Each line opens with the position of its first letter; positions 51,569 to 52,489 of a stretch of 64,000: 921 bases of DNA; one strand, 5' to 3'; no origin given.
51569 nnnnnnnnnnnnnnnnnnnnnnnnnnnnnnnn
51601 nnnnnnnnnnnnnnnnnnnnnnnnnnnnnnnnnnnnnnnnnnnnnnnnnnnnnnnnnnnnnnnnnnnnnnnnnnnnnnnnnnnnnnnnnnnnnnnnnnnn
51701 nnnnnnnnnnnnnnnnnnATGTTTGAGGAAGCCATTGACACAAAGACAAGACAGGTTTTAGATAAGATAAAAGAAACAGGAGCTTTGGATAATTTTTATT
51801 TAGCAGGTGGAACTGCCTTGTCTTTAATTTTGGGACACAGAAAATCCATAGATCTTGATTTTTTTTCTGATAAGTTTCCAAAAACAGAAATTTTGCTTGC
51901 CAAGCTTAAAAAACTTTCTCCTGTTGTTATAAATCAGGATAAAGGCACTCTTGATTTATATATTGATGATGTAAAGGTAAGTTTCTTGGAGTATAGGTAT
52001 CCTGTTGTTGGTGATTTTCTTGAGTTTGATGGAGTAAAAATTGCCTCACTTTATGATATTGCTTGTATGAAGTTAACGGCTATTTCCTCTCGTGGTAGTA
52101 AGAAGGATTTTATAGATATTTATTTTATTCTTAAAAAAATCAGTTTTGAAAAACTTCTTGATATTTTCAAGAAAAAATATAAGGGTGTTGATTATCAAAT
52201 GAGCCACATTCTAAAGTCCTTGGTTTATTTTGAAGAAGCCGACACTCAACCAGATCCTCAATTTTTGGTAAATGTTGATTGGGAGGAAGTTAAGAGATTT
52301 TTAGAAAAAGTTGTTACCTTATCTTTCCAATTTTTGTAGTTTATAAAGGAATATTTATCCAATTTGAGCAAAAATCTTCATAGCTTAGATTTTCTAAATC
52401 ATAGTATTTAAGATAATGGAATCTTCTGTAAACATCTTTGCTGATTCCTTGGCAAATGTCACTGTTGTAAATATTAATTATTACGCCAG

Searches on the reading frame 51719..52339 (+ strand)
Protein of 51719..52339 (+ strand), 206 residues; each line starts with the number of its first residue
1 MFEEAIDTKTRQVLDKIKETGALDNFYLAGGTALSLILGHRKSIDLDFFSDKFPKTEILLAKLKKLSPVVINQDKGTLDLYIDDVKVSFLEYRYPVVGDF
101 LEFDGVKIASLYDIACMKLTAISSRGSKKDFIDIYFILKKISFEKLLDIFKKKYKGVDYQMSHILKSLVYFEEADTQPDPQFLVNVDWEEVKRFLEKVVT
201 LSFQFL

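Call 3: search_protein_families(library=pfam, proteins=[window:51719-52339:+], max_evalue=1)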
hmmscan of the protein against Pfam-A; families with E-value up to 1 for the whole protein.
window:51719-52339:+ (206 aa): 2 families
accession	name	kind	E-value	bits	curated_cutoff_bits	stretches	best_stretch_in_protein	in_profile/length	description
PF08843.17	AbiEii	-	5.8e-17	62.9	22.5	2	17-65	6-54/238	Nucleotidyl transferase AbiEii toxin, Type IV TA system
PF08994.15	T4_Gp59_C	-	0.15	13.1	25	0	128-167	2-40/109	T4 gene Gp59 loader of gp41 DNA helicase C-term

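Call 4: search_protein_families(library=ncbifam, proteins=[window:51719-52339:+], max_evalue=1)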
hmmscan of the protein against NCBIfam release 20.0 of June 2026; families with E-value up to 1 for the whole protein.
window:51719-52339:+ (206 aa): 1 family
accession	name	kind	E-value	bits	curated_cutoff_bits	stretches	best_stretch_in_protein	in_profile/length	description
NF049851.1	WD_0964_fam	equivalog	0.025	14.7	100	1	113-167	15-69/142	WD_0964 family protein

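Call 5: search_protein_families(library=padloc, proteins=[window:51719-52339:+], max_evalue=1)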
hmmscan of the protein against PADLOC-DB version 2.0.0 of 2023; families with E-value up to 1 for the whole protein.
window:51719-52339:+ (206 aa): 11 families
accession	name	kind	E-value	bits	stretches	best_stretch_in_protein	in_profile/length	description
PDLC02307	AbiEii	-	9.9e-10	36.6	1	12-165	14-170/219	AbiEii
PDLC02330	AbiEii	-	6.2e-08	30.6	2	12-66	13-68/219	AbiEii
PDLC02304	AbiEii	-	4e-07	28.2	2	107-164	157-215/260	AbiEii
PDLC02313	AbiEii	-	3.8e-06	24.6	2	12-54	30-73/254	AbiEii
PDLC02328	AbiEii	-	5.3e-06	24.5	2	103-142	107-146/203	AbiEii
PDLC02288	AbiEii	-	2e-05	21.7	2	12-57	39-85/294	AbiEii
PDLC02298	AbiEii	-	2.6e-05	21.8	1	25-52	27-55/220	AbiEii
PDLC02305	AbiEii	-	0.00011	19.6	2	12-52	30-74/306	AbiEii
PDLC02323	AbiEii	-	0.00014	19.6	2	110-171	156-218/248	AbiEii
PDLC02296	AbiEii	-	0.00018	18.8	1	12-55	32-76/282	AbiEii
PDLC02318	AbiEii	-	0.00036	18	1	6-68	22-83/280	AbiEii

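Call 9: find_homologous_proteins(query=window:51719-52336:+)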
Query window:51719-52336:+ (206 aa): 4033 proteins with E <= 0.001 among 4269 candidates; the best 120 are listed.
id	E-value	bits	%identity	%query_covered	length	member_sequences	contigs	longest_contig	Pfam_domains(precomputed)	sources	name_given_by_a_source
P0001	8.3e-119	413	98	95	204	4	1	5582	PF08843.18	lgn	-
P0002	2.0e-98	346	81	96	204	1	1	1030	PF08843.18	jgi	-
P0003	5.9e-98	345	82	95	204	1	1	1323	PF08843.18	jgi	jgi:predicted nucleotidyltransferase component of viral defense system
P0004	1.1e-97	344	81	97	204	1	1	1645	PF08843.18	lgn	-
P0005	1.1e-97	344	81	95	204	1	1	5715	PF08843.18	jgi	-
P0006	1.2e-97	344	82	95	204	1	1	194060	PF08843.18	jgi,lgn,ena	-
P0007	1.9e-97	343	82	95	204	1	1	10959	PF08843.18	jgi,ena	jgi:predicted nucleotidyltransferase component of viral defense system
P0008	3.8e-97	342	81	96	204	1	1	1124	PF08843.18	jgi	jgi:predicted nucleotidyltransferase component of viral defense system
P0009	4.3e-97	342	81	95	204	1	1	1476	PF08843.18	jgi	-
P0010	5.6e-97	341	81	95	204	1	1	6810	PF08843.18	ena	-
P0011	7.5e-97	341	81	95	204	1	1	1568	PF08843.18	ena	-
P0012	7.5e-97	341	80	96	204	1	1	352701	PF08843.18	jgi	jgi:predicted nucleotidyltransferase component of viral defense system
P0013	1.0e-96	341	78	97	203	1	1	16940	PF08843.18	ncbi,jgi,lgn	-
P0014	1.0e-96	341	81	95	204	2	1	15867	PF08843.18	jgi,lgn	jgi:hypothetical protein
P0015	1.1e-96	340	81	95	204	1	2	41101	PF08843.18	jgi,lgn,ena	-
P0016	1.2e-96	340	80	95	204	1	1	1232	PF08843.18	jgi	-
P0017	1.5e-96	340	80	97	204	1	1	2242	PF08843.18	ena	-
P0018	1.8e-96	340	77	99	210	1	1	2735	PF08843.18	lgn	-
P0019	1.8e-96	340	81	95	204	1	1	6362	PF08843.18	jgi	-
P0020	1.8e-96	340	80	95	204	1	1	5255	PF08843.18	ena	-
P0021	2.3e-96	339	80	96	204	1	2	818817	PF08843.18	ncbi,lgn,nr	ncbi:MAG: hypothetical protein CH104c_0273 [Candidatus Woesebacteria bacterium]|nr:MAG: hypothetical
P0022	2.5e-96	339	80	95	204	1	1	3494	PF08843.18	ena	-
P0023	3.0e-96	339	80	96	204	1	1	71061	PF08843.18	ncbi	-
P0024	3.6e-96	339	81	95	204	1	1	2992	PF08843.18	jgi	-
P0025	3.8e-96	339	80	97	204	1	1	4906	PF08843.18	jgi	jgi:predicted nucleotidyltransferase component of viral defense system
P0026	4.0e-96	339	81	91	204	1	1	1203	PF08843.18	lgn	-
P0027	4.2e-96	339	80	96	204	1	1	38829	PF08843.18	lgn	-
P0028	4.3e-96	339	79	97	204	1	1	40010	PF08843.18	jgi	-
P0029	5.1e-96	338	79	97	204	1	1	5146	PF08843.18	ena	-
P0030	5.9e-96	338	76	97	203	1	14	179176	PF08843.18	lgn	-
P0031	6.4e-96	338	80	95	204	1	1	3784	PF08843.18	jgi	-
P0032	1.7e-95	337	78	97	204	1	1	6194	PF08843.18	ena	-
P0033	4.8e-95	335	77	97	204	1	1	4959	PF08843.18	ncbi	-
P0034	1.4e-93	330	77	97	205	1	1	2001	PF08843.18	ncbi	-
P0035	1.8e-93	330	77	97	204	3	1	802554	PF08843.18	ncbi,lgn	-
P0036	6.6e-93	328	75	97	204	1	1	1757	PF08843.18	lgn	-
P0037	1.1e-92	327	74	99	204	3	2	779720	PF08843.18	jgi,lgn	jgi:predicted nucleotidyltransferase component of viral defense system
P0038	1.2e-92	327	75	99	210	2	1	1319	PF08843.18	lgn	-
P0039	3.1e-77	277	80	79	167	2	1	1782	PF08843.18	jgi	-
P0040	1.9e-74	268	61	97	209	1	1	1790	PF08843.18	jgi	-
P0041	2.7e-74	267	78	78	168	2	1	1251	PF08843.18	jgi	-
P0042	2.2e-73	265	59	97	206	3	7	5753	PF08843.18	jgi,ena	-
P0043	3.0e-72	261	58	95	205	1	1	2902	PF08843.18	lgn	-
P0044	4.6e-72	260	57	97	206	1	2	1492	PF08843.18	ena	-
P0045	5.4e-72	260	59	97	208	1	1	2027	PF08843.18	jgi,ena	-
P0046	3.0e-71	258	61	97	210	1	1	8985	PF08843.18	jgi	jgi:hypothetical protein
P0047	3.1e-71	257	61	97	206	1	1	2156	PF08843.18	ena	-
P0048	2.0e-70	255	58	97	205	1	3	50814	PF08843.18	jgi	jgi:hypothetical protein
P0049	6.4e-70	253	58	99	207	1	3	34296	PF08843.18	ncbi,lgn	-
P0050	9.6e-69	249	57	96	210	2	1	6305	PF08843.18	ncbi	-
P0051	1.6e-68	249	58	97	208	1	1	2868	PF08843.18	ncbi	-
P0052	1.8e-68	248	58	97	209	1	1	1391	PF08843.18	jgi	jgi:hypothetical protein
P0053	2.4e-68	248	55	97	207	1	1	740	PF08843.18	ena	-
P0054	2.4e-68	248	57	97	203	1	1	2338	PF08843.18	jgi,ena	-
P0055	3.3e-68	248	57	99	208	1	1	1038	PF08843.18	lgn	-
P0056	3.6e-68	247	56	99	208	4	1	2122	PF08843.18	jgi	jgi:hypothetical protein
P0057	3.6e-68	247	57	97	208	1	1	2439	PF08843.18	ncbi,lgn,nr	ncbi:nucleotidyl transferase AbiEii/AbiGii toxin family protein [Patescibacteria group bacterium]|nr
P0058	5.2e-68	247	57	97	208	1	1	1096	PF08843.18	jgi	jgi:hypothetical protein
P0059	5.8e-68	247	53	95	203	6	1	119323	PF08843.18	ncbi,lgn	-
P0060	8.1e-68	246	58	97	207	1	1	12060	PF08843.18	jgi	jgi:hypothetical protein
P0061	9.6e-68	246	59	97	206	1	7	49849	PF08843.18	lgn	-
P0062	3.4e-67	244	56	97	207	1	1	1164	PF08843.18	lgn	-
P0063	5.8e-67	244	57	97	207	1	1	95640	PF08843.18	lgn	-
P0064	8.8e-67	243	56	97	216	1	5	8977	PF08843.18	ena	-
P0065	9.3e-67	243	55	97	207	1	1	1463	PF08843.18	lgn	-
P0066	1.0e-66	243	57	93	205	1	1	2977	PF08843.18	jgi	jgi:hypothetical protein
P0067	1.1e-66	243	58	94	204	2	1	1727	PF08843.18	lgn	-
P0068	1.1e-66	243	59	97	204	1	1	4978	PF08843.18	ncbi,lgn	-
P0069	1.3e-66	242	53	99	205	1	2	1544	PF08843.18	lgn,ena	-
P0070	1.9e-66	242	56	97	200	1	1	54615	PF08843.18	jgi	jgi:predicted nucleotidyltransferase component of viral defense system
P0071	2.9e-66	241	53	99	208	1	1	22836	PF08843.18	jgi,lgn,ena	-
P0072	3.0e-66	241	55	99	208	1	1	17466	PF08843.18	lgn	-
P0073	3.2e-66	241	58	99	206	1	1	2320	PF08843.18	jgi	-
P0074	5.1e-66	240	54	96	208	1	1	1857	PF08843.18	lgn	-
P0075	6.0e-66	240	54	97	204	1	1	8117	PF08843.18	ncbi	-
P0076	7.0e-66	240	52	95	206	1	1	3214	PF08843.18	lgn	-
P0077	1.2e-65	239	55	95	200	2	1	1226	PF08843.18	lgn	-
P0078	1.3e-65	239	56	97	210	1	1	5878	PF08843.18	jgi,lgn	-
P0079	1.3e-65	239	54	97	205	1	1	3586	PF08843.18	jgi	-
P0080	1.3e-65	239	55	97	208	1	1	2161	PF08843.18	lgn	-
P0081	1.9e-65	239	53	95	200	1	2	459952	PF08843.18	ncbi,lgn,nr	ncbi:nucleotidyl transferase AbiEii/AbiGii toxin family protein [Patescibacteria group bacterium]|nr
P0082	2.1e-65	238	53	97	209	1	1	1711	PF08843.18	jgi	jgi:hypothetical protein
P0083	2.4e-65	238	56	97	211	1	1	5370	PF08843.18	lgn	-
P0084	3.9e-65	238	54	95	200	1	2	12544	PF08843.18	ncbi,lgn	-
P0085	5.3e-65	237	54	97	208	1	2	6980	PF08843.18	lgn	-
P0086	5.5e-65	237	53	99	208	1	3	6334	PF08843.18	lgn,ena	-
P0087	8.3e-65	237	55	97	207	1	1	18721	PF08843.18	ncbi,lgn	-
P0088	9.0e-65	236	59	93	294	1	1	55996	PF21956.2,PF08843.18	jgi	jgi:hypothetical protein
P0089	9.4e-65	236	56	97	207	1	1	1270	PF08843.18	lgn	-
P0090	1.2e-64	236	55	94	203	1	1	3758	PF08843.18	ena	-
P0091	1.5e-64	236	54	97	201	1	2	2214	PF08843.18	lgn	-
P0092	1.7e-64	235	53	95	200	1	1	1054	PF08843.18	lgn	-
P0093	1.8e-64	235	54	97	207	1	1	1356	PF08843.18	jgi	jgi:hypothetical protein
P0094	2.0e-64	235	55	97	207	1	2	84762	PF08843.18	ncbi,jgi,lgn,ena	-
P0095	2.2e-64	235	56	97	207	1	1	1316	PF08843.18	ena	-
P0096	3.6e-64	234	52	97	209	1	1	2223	PF08843.18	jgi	jgi:hypothetical protein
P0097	3.9e-64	234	55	100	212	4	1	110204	PF08843.18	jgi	-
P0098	4.2e-64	234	52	97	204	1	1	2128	PF08843.18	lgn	-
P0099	4.7e-64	234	56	93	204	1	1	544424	PF08843.18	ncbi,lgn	-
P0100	5.1e-64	234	55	95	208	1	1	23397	PF08843.18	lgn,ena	-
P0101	5.4e-64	234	54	95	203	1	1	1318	PF08843.18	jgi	jgi:predicted nucleotidyltransferase component of viral defense system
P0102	6.6e-64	234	53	97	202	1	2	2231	PF08843.18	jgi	jgi:hypothetical protein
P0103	6.6e-64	234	54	95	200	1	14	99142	PF08843.18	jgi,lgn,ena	jgi:predicted nucleotidyltransferase component of viral defense system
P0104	6.7e-64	234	53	97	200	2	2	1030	PF08843.18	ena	-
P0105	7.0e-64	233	50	97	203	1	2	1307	PF08843.18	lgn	-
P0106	7.3e-64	233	53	97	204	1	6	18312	PF08843.18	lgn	-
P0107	7.5e-64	233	56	97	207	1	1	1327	PF08843.18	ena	-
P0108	9.2e-64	233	53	97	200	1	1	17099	PF08843.18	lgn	-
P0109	1.1e-63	233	54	95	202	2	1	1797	PF08843.18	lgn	-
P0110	1.4e-63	232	53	95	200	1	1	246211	PF08843.18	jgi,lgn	jgi:predicted nucleotidyltransferase component of viral defense system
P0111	1.5e-63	232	53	97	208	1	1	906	PF08843.18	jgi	jgi:hypothetical protein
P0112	2.1e-63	232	54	97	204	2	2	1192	PF08843.18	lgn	-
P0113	2.3e-63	232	54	97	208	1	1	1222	PF08843.18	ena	-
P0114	3.3e-63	231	52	100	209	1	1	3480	PF08843.18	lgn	-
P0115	3.6e-63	231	56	96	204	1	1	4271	PF08843.18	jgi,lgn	jgi:hypothetical protein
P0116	3.6e-63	231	51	95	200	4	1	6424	PF08843.18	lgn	-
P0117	4.6e-63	231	54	97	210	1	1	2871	PF08843.18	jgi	-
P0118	4.6e-63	231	57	97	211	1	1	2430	PF08843.18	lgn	-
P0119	5.4e-63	231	56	97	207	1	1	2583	PF08843.18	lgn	-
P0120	5.7e-63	230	53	97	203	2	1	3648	PF08843.18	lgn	-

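Call 11: find_encoding_contigs(protein=P0001, flank=6000, max_places=3)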
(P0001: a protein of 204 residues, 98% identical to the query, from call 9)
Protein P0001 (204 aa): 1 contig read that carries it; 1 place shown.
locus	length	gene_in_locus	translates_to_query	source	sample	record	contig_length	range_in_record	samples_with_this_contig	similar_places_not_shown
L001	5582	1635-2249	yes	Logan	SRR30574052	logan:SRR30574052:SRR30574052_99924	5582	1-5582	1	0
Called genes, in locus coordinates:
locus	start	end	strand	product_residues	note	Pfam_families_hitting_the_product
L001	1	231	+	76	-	?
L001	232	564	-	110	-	PF10066:DUF2304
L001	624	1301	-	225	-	PF00535:Glycos_transf_2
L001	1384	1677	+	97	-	PF21956:DUF6922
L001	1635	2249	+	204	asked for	PF08843:AbiEii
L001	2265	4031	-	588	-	-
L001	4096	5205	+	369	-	PF13439:Glyco_transf_4, PF20706:GT4-conflict (weak), PF00534:Glycos_transf_1, PF13692:Glyco_trans_1_4, PF13524:Glyco_trans_1_2 (weak)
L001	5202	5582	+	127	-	?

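Call 12: find_encoding_contigs(protein=P0006, flank=6000, max_places=3)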
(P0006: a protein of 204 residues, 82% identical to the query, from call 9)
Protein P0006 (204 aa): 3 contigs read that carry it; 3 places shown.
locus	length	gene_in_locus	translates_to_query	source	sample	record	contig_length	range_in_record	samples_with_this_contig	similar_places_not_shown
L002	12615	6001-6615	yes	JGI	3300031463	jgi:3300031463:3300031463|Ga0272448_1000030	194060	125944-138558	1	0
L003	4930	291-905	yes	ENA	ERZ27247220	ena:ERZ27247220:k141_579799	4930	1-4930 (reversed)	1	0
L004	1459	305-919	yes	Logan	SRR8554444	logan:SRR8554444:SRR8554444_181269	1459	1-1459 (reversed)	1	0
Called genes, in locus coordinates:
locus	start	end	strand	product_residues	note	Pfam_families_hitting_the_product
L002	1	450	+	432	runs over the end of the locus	-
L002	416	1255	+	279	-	PF00535:Glycos_transf_2, PF10111:Glyco_tranf_2_2, PF13641:Glyco_tranf_2_3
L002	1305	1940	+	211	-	PF13238:AAA_18 (weak), PF13671:AAA_33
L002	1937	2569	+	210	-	PF00300:His_Phos_1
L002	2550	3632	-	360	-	PF10282:Lactonase (faint), PF25174:Beta-prop_THOC3 (faint)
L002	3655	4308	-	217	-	PF03412:Peptidase_C39 (faint)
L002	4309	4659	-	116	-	PF10066:DUF2304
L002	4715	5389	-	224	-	PF00535:Glycos_transf_2, PF13641:Glyco_tranf_2_3 (weak)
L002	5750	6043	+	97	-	PF21956:DUF6922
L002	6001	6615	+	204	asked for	PF08843:AbiEii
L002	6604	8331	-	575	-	-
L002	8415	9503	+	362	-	PF13439:Glyco_transf_4, PF20706:GT4-conflict (weak), PF00534:Glycos_transf_1, PF13692:Glyco_trans_1_4, PF13524:Glyco_trans_1_2 (weak)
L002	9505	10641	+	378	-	PF13439:Glyco_transf_4 (faint), PF00982:Glyco_transf_20 (faint), PF20706:GT4-conflict, PF00534:Glycos_transf_1, PF13692:Glyco_trans_1_4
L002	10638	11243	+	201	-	PF25087:GMPPB_C (faint), PF00132:Hexapep, PF14602:Hexapep_2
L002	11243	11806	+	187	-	-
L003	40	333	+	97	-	PF21956:DUF6922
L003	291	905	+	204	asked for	PF08843:AbiEii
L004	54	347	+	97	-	PF21956:DUF6922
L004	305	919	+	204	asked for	PF08843:AbiEii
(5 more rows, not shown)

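Call 13: find_encoding_contigs(protein=P0021, flank=6000, max_places=3)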
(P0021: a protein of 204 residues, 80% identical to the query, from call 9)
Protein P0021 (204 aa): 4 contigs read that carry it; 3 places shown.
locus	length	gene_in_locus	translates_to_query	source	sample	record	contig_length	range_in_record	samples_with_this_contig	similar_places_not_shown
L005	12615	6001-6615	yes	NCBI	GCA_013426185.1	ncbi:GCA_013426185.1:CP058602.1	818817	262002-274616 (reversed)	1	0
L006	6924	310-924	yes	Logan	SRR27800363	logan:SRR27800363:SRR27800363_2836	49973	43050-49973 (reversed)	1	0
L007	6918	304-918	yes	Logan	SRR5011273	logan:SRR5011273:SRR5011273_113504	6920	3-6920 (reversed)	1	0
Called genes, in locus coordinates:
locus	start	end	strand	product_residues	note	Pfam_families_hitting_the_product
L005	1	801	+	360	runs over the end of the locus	PF13439:Glyco_transf_4, PF20706:GT4-conflict, PF00534:Glycos_transf_1, PF13692:Glyco_trans_1_4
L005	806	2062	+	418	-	-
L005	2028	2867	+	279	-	PF00535:Glycos_transf_2, PF10111:Glyco_tranf_2_2, PF13641:Glyco_tranf_2_3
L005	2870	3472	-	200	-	PF18979:DUF5715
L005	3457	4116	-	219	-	-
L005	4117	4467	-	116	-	PF10066:DUF2304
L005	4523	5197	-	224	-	PF00535:Glycos_transf_2, PF13641:Glyco_tranf_2_3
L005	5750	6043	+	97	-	PF21956:DUF6922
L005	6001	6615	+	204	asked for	PF08843:AbiEii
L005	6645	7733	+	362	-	PF13439:Glyco_transf_4, PF20706:GT4-conflict (weak), PF00534:Glycos_transf_1, PF13692:Glyco_trans_1_4, PF13524:Glyco_trans_1_2 (weak)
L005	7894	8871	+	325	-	PF13439:Glyco_transf_4 (weak), PF00982:Glyco_transf_20 (faint), PF20706:GT4-conflict, PF00534:Glycos_transf_1, PF13692:Glyco_trans_1_4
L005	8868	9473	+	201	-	PF25087:GMPPB_C (faint), PF00132:Hexapep, PF14602:Hexapep_2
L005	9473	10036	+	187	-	-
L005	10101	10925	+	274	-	PF00535:Glycos_transf_2, PF13641:Glyco_tranf_2_3 (weak), PF13632:Glyco_trans_2_3 (weak)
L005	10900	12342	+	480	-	PF04932:Wzy_C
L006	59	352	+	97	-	PF21956:DUF6922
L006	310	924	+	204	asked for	PF08843:AbiEii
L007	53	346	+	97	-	PF21956:DUF6922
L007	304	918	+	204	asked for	PF08843:AbiEii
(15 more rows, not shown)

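Call 16: search_solved_structures(query=window:51719-52336:+, max_evalue=10, show_alignments=2)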
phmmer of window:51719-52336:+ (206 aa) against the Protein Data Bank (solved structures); distinct sequences matched with E-value up to 10: 2.
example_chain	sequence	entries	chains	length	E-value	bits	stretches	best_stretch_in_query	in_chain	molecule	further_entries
5hsa_A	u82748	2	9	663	0.19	15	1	28-103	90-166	Alcohol oxidase 1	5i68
1wxw_A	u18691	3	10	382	1.2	12.4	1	10-57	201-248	hypothetical protein TTHA1280 | putative SAM-dependent RNA methyltransferase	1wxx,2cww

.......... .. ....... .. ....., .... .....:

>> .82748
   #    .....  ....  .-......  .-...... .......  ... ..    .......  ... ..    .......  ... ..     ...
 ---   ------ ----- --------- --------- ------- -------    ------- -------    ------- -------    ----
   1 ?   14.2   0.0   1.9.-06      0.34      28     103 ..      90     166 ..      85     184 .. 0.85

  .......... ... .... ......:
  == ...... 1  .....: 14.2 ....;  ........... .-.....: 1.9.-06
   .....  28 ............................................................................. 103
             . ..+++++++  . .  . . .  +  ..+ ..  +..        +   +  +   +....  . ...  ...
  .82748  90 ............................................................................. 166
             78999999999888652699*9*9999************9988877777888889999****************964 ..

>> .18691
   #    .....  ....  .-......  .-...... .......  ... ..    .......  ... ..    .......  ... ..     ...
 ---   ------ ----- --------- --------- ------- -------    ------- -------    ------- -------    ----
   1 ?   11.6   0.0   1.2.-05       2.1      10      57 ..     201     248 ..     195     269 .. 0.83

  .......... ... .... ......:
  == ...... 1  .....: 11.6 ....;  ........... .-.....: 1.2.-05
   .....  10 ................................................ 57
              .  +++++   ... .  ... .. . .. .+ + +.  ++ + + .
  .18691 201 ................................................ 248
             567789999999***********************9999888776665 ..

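Call 19: find_related_loci(query=A1, collection=genome_contigs, flank=8000)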
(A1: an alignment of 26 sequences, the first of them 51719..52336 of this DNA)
Query A1 (206 aa) in genome_contigs; peptide patterns used: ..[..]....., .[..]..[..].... (x = any residue, [..] = any of these).
600 stretches matched a pattern (row limit reached: there are more); 455 encode a relative of the query (tblastn E <= 1e-3); the best 80 are kept; 80 distinct loci.
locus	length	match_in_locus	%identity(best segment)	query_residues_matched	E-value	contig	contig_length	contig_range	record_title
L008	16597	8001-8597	77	1-199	1e-98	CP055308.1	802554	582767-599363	MAG: Candidatus Woesebacteria bacterium isolate Ch104a chromosome, complete genome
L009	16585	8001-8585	53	1-195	4e-73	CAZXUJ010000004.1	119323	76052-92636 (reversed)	MAG TPA_asm: uncultured Candidatus Saccharibacteria bacterium isolate SRP192515_co1_190 genome assembly, contig: NODE_78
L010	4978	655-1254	59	1-200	2e-72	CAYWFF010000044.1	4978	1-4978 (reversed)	MAG TPA_asm: uncultured Gammaproteobacteria bacterium isolate SRP193661_co1_213 genome assembly, contig: NODE_17036_leng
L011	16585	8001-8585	55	1-195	4e-71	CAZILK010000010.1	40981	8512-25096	MAG TPA_asm: uncultured Candidatus Saccharibacteria bacterium isolate SRP342105_co1_447 genome assembly, contig: NODE_11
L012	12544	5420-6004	54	1-195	3e-71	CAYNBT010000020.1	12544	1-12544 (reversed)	MAG TPA_asm: uncultured Candidatus Saccharibacteria bacterium isolate SRP342105_co1_255 genome assembly, contig: NODE_68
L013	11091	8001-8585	53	1-195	3e-71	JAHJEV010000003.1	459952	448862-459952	MAG: Patescibacteria group bacterium isolate Modern_marine_glass_biofilm.mb.140 Modern_marine_gla.mb.140_k141_410344, wh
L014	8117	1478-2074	54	1-199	7e-71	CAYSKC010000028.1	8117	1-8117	MAG TPA_asm: uncultured Candidatus Saccharibacteria bacterium isolate SRP192927_co7_708 genome assembly, contig: NODE_19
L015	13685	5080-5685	55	1-199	2e-70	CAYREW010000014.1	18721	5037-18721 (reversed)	MAG TPA_asm: uncultured Candidatus Saccharibacteria bacterium isolate SRP141376_co2_233 genome assembly, contig: NODE_60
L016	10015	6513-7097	54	1-195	6e-70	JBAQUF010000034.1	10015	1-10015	MAG: Patescibacteria group bacterium isolate MFD12006_ilm_asm_bin4 k127_53929, whole genome shotgun sequence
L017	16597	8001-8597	55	1-199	5e-70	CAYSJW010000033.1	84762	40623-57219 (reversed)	MAG TPA_asm: uncultured Gammaproteobacteria bacterium isolate SRP231805_co4_34 genome assembly, contig: k141_386201, who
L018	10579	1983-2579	55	1-199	4e-69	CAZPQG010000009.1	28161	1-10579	MAG TPA_asm: uncultured Pseudomonadales bacterium isolate SRP319275_co2_312 genome assembly, contig: NODE_1089_length_28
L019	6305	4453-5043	57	1-197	3e-69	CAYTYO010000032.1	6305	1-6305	MAG TPA_asm: uncultured Gammaproteobacteria bacterium isolate SRP170004_co1_592 genome assembly, contig: NODE_20108_leng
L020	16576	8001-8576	55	1-192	2e-69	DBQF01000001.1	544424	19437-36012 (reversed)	MAG TPA_asm: candidate division WWE3 bacterium UBA1401 UBA1401_contig_1134, whole genome shotgun sequence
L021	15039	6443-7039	53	1-199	3e-68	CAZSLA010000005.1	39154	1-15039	MAG TPA_asm: uncultured Gammaproteobacteria bacterium isolate binchicken_co60_48 genome assembly, contig: NODE_1454_leng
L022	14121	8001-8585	53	1-195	3e-68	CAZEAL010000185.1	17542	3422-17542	MAG TPA_asm: uncultured Candidatus Saccharibacteria bacterium isolate binchicken_co169_150 genome assembly, contig: k99_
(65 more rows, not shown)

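Call 36: search_solved_structures(query=A5, max_evalue=10, show_alignments=3)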
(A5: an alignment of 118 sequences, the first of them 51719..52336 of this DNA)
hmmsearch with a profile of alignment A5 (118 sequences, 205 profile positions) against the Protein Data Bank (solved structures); distinct sequences matched with E-value up to 10: 2.
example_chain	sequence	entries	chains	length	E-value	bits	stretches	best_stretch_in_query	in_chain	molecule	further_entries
3h92_A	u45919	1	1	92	0.11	15.6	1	140-195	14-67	Uncharacterized ATP-binding protein MJECL15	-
1wxw_A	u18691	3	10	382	2.1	11.4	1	13-51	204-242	hypothetical protein TTHA1280 | putative SAM-dependent RNA methyltransferase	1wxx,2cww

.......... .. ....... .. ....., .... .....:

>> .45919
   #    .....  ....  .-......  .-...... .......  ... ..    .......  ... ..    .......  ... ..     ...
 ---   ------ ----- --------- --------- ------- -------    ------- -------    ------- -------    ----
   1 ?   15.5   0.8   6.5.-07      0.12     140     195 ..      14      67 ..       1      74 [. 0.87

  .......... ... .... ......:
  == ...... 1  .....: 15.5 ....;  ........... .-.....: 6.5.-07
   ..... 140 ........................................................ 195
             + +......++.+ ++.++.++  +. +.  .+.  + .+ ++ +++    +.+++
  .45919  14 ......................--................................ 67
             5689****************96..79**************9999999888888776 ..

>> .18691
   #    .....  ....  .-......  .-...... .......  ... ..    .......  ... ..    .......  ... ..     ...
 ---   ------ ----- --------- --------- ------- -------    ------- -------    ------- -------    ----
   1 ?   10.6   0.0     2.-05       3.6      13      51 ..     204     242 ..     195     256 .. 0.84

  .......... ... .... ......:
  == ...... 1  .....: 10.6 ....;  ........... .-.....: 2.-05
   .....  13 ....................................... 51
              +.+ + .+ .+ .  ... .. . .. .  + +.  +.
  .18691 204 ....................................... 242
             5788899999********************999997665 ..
